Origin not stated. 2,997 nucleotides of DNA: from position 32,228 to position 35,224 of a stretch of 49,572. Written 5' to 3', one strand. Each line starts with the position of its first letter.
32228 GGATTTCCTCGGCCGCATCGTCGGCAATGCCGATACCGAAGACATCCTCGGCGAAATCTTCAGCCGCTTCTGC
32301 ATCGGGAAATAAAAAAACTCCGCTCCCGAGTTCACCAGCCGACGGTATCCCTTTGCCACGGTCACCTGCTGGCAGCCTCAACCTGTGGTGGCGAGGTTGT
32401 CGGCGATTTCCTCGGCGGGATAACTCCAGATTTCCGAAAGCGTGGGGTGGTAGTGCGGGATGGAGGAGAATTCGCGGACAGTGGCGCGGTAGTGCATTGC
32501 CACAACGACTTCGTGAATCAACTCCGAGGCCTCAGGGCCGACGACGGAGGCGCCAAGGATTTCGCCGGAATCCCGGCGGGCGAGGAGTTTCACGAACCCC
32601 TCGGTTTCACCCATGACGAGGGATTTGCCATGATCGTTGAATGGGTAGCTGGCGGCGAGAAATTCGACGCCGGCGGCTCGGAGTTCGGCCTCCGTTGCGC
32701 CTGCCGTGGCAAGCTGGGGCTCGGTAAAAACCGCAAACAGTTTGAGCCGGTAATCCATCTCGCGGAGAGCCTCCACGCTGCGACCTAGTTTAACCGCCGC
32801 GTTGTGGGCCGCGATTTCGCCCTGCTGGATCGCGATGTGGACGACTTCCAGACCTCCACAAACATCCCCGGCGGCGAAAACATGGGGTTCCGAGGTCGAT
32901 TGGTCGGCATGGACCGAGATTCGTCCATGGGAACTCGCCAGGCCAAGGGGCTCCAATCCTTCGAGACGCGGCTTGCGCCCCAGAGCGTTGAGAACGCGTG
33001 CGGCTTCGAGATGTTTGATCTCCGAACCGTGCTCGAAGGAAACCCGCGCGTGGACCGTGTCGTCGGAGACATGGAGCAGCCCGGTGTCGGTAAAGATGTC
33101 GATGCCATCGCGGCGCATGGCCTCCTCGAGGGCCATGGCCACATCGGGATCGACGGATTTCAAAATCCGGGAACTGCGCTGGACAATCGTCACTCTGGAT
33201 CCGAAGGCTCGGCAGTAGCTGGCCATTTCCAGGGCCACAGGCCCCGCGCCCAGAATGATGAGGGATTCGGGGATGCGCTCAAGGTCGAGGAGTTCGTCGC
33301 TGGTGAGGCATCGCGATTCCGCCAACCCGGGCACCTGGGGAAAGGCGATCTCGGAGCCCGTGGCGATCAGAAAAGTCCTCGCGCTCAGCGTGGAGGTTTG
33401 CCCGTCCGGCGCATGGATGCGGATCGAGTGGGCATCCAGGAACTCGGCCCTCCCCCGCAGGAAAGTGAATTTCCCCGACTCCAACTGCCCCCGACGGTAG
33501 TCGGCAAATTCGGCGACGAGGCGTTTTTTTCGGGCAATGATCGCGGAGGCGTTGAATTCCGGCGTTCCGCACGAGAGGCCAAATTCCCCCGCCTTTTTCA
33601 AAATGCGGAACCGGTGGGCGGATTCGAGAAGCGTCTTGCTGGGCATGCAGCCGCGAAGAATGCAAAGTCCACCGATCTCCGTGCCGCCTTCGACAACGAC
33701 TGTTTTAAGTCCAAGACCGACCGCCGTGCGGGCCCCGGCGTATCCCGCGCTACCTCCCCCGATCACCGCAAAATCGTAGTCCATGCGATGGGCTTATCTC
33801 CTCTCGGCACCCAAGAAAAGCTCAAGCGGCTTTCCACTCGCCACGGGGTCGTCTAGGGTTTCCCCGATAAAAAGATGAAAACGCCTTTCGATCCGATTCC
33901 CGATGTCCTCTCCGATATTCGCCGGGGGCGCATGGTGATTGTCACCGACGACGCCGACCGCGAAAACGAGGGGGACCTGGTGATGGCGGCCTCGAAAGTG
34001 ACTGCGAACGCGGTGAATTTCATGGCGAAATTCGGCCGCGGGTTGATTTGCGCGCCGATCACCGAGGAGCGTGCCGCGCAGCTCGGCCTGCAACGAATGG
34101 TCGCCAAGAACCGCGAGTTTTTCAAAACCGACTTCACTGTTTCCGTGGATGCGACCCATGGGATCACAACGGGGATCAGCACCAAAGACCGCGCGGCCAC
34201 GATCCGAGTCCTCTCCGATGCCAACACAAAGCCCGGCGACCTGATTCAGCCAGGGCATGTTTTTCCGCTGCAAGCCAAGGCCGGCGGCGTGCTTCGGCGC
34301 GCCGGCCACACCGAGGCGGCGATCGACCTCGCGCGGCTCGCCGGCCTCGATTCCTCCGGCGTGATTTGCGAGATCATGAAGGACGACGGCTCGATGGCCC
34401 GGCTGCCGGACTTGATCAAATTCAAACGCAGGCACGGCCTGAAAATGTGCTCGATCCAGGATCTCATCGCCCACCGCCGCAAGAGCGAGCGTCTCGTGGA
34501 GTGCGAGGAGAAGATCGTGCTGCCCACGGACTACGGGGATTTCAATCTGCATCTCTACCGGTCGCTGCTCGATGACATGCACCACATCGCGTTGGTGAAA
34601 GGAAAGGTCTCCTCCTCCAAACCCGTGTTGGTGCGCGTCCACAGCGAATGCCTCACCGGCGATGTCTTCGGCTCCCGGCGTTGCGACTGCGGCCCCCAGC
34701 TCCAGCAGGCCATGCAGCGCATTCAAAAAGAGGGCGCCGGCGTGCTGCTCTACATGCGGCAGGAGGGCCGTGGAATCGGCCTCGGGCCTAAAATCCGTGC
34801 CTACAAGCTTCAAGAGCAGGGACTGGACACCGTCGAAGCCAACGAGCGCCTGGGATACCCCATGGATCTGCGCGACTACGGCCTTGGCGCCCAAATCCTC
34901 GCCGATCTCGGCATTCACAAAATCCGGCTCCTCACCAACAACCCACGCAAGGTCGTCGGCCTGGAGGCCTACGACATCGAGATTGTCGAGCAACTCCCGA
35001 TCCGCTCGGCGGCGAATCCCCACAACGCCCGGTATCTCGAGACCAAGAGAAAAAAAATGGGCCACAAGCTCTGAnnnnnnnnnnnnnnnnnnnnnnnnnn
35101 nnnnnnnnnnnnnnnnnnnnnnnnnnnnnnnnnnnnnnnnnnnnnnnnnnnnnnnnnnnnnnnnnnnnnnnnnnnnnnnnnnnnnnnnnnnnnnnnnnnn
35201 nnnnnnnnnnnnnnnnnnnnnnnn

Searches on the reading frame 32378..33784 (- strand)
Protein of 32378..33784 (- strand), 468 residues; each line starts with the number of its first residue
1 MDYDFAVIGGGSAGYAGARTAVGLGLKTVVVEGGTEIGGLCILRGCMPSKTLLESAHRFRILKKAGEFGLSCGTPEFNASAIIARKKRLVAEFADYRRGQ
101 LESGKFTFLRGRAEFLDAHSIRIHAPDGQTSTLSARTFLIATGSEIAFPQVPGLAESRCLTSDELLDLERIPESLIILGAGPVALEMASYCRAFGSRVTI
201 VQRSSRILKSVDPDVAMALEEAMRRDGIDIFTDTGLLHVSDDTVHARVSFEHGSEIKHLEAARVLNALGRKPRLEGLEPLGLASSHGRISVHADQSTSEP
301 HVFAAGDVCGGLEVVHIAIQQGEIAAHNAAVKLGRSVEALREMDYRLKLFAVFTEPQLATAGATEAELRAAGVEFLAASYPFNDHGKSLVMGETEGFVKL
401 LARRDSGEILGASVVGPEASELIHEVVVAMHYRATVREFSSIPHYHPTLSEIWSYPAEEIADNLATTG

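Call 78: search_protein_families(library=pfam, proteins=[window:32378-33784:-], max_evalue=0.001)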
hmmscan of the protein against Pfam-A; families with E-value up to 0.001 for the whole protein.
window:32378-33784:- (468 aa): 5 families
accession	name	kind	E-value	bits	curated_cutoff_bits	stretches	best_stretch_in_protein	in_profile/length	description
PF07992.20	Pyr_redox_2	-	4.1e-58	197.5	26.1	1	3-322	1-291/291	Pyridine nucleotide-disulphide oxidoreductase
PF02852.28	Pyr_redox_dim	-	4.9e-30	104.4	25.3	1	351-453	4-106/110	Pyridine nucleotide-disulphide oxidoreductase, dimerisation domain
PF00070.33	Pyr_redox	-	5.8e-18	65.6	22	1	175-244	2-71/82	Pyridine nucleotide-disulphide oxidoreductase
PF13738.12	Pyr_redox_3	-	5.7e-12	45.9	30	1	130-306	120-305/305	Pyridine nucleotide-disulphide oxidoreductase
PF12831.13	FAD_oxidored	-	2.4e-06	27.6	27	1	4-45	1-42/416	FAD dependent oxidoreductase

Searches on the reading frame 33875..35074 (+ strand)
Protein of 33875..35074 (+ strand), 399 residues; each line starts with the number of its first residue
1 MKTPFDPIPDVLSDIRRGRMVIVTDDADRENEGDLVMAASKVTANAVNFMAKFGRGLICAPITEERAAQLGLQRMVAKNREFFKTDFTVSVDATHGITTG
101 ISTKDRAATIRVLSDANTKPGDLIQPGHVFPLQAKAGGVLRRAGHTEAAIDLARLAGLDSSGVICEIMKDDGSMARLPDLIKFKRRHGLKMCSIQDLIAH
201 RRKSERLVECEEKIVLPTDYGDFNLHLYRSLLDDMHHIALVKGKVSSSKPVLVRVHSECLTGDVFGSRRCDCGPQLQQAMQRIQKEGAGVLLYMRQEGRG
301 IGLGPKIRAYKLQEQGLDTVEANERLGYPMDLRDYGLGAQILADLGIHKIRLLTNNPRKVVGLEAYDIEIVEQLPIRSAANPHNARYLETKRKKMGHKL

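Call 78: search_protein_families(library=pfam, proteins=[window:33875-35074:+], max_evalue=0.001)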
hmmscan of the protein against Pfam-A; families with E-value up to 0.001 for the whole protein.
window:33875-35074:+ (399 aa): 2 families
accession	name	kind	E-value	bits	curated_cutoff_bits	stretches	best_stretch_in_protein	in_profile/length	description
PF00926.24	DHBP_synthase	-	3.9e-84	281.4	26.4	1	10-199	2-190/191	3,4-dihydroxy-2-butanone 4-phosphate synthase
PF00925.25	GTP_cyclohydro2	-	2.5e-75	252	23.3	1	213-375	5-165/165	GTP cyclohydrolase II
